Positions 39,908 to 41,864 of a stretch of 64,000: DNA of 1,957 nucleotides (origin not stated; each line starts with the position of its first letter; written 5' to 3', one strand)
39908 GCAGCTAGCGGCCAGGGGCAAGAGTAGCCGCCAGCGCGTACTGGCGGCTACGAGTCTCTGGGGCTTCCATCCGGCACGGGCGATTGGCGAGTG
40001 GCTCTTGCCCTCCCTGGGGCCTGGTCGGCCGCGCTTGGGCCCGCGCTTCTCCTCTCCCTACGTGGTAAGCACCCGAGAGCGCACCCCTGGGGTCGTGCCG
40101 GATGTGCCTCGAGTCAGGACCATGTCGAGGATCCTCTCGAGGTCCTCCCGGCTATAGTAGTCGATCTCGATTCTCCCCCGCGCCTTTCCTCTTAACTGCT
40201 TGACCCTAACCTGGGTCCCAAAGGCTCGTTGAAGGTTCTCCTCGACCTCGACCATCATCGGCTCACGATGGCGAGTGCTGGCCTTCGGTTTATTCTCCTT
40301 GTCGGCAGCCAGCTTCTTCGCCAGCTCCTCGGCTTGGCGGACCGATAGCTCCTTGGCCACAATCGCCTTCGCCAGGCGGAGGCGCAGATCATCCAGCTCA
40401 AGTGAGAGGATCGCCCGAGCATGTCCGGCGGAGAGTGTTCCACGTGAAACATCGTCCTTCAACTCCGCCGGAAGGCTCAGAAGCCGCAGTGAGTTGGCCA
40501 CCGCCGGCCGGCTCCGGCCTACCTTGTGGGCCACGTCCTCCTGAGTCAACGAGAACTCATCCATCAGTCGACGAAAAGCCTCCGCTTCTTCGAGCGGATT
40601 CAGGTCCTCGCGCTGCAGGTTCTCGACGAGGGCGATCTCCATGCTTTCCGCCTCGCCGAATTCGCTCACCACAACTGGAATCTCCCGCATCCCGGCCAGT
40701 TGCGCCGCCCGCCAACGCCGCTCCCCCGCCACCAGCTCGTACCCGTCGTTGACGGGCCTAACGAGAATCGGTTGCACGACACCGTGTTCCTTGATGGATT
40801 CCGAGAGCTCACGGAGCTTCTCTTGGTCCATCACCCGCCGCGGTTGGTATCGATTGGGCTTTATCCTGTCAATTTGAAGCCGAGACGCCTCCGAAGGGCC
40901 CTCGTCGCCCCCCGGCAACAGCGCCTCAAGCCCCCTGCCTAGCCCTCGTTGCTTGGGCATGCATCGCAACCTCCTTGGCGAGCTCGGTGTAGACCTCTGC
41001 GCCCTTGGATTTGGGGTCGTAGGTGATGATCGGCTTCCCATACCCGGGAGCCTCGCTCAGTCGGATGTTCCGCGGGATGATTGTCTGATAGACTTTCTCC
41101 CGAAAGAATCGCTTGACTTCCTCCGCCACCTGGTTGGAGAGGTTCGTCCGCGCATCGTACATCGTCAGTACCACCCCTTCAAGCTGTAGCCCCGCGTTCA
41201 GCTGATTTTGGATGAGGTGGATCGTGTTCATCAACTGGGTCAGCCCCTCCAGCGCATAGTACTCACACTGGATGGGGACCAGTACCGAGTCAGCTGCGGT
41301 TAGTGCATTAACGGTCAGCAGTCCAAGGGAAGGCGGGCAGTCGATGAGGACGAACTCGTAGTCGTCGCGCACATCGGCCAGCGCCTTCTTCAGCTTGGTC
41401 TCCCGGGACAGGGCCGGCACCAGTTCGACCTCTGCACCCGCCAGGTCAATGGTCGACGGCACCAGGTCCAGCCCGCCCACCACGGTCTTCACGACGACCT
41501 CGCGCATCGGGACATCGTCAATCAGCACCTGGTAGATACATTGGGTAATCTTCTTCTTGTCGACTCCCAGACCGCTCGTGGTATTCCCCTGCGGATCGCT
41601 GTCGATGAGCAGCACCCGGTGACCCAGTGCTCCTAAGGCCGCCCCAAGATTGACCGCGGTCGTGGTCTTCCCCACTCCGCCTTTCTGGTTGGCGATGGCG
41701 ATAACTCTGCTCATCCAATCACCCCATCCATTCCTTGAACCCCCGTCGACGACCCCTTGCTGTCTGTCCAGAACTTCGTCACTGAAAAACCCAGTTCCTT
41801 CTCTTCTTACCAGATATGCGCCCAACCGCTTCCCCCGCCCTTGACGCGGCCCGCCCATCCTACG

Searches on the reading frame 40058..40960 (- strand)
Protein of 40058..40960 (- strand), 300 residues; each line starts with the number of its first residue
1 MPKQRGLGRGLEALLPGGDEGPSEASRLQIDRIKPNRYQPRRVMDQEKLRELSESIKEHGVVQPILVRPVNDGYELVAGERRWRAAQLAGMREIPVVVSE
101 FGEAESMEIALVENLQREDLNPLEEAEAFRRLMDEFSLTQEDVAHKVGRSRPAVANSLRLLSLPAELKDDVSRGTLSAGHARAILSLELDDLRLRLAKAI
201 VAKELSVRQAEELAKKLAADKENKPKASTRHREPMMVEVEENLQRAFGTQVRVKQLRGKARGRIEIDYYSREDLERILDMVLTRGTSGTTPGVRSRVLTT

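Call 5: search_protein_families(library=pfam, proteins=[window:40058-40960:-], max_evalue=0.01)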
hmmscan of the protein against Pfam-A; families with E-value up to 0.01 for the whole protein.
window:40058-40960:- (300 aa): 5 families
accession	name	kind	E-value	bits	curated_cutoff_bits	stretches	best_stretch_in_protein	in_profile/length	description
PF17762.8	HTH_ParB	-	1.4e-36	125.2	22.6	1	118-217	1-100/102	ParB HTH domain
PF02195.25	ParB_N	-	3.5e-36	123.6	26.3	1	26-116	4-95/95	ParB N-terminal domain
PF23552.2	ParB_C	-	1.5e-06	28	23.8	1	234-279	3-47/50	ParB dimerisation domain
PF23433.1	DUF7119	-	0.00066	20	30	1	159-222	69-131/141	Family of unknown function (DUF7119)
PF01978.25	TrmB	-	0.0077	16.5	25.6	0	125-161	10-46/68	Sugar-specific transcriptional regulator TrmB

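Call 6: search_protein_families(library=ncbifam, proteins=[window:40058-40960:-], max_evalue=0.01)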
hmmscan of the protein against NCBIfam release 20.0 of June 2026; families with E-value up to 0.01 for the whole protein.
window:40058-40960:- (300 aa): 7 families
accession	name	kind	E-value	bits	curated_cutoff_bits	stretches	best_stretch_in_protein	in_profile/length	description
TIGR04285.1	nucleoid_noc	exception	8.5e-74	248.1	315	1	26-232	3-209/255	nucleoid occlusion protein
TIGR00180.1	parB_part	domain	1.4e-58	197.8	58.45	1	24-200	4-185/186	ParB/RepB/Spo0J family partition protein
TIGR03734.1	PRTRC_parB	hypoth_equivalog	4.5e-35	121.2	278.6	1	38-219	6-191/555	PRTRC system ParB family protein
NF010406.0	PRK13832.1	subfamily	2.6e-14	52.7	640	1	34-178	13-160/578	plasmid partitioning protein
TIGR03454.1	partition_RepB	equivalog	2.7e-12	46.7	201.5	1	28-174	67-215/325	plasmid partitioning protein RepB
NF010440.0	PRK13866.1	equivalog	4.4e-08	32.6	522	1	47-134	88-177/336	plasmid partitioning protein RepB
NF053625.1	SerKinSerKArch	equivalog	8e-07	28.4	380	1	40-103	26-92/244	ADP-dependent L-serine kinase SerK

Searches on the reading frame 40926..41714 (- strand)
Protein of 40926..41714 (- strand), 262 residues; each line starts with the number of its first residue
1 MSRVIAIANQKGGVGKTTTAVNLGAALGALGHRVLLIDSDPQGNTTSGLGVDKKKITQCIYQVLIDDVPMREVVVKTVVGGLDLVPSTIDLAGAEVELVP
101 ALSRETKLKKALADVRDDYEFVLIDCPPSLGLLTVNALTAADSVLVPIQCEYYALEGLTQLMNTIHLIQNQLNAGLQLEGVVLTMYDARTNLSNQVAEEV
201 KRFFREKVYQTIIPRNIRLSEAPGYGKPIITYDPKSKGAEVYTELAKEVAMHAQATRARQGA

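Call 5: search_protein_families(library=pfam, proteins=[window:40926-41714:-], max_evalue=0.01)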
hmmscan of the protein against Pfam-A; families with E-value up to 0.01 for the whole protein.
window:40926-41714:- (262 aa): 8 families
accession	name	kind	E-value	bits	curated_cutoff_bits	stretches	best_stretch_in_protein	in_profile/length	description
PF13614.12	AAA_31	-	2e-70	236.7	27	1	3-177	2-176/177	AAA domain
PF01656.29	CbiA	-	3.8e-30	104.8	25.4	1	5-229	1-125/125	CobQ/CobB/MinD/ParA nucleotide binding domain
PF06564.18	CBP_BcsQ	-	2.7e-16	60.3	21.3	1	4-246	3-230/234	Cellulose biosynthesis protein BcsQ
PF09140.17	MipZ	-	5.6e-13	49.2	20.7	2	3-45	1-43/262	ATPase MipZ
PF00142.24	Fer4_NifH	-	9.9e-13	48.6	25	1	10-256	7-251/271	4Fe-4S iron sulfur cluster binding proteins, NifH/frxC family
PF10609.15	ParA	-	1.5e-11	44.7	27.1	1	2-249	3-245/246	NUBPL iron-transfer P-loop NTPase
PF02374.21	ArsA_ATPase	-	2.5e-06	27.3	24.3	1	10-60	8-62/305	Anion-transporting ATPase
PF07015.17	VirC1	-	0.0022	17.8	24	1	4-41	3-40/231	VirC1 protein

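Call 6: search_protein_families(library=ncbifam, proteins=[window:40926-41714:-], max_evalue=0.01)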
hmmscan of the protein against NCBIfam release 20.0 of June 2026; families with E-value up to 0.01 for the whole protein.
window:40926-41714:- (262 aa): 32 families (the best 25 are shown)
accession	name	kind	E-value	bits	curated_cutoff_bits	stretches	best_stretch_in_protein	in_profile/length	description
TIGR03453.1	partition_RepA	equivalog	4.2e-36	124.6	348.45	1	3-222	105-343/387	plasmid partitioning protein RepA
NF041546.1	ParA_partition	equivalog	1.5e-34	119.3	180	2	101-248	60-203/203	ParA family partition ATPase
TIGR01969.1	minD_arch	subfamily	3.9e-34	117.9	201.75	1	3-252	1-233/251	cell division ATPase MinD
NF041283.1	PrgP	equivalog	6.7e-31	107.7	400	1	1-233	1-242/297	ParA superfamily DNA segregation protein PrgP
NF010443.0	PRK13869.1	subfamily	8.6e-26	90.6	446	1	3-219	122-357/405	plasmid-partitioning protein RepA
TIGR03371.1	cellulose_yhjQ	equivalog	3e-23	82.6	157.85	1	3-253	2-245/246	cellulose biosynthesis protein BcsQ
TIGR01968.1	minD_bact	equivalog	4.9e-19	68.7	212.9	1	3-250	2-237/261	septum site-determining protein MinD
NF010259.0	PRK13705.1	equivalog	1.1e-17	64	725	1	3-187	107-305/388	plasmid-partitioning protein SopA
TIGR01287.1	nifH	equivalog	1.1e-14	54.4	394.35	2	10-65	7-60/275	nitrogenase iron protein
NF009701.0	PRK13230.1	subfamily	4.8e-13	48.8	350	2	10-58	8-58/291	nitrogenase reductase-like protein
NF033200.1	F430_CfbC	exception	5.4e-13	48.9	402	1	5-256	3-245/260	Ni-sirohydrochlorin a,c-diamide reductive cyclase ATP-dependent reductase subunit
TIGR01007.1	eps_fam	subfamily_domain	8.8e-13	48.3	108.05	1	3-146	18-157/204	polysaccharide biosynthesis tyrosine autokinase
TIGR03018.1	pepcterm_TyrKin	hypoth_equivalog_domain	1.3e-11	44.2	230.65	1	3-160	36-191/207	XrtA-associated tyrosine autokinase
NF008669.0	PRK11670.1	equivalog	4.4e-10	39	348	1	3-56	108-162/369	iron-sulfur cluster carrier protein ApbC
NF008568.0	PRK11519.1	equivalog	2.2e-09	36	1068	1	4-184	528-696/720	tyrosine-protein kinase Wzc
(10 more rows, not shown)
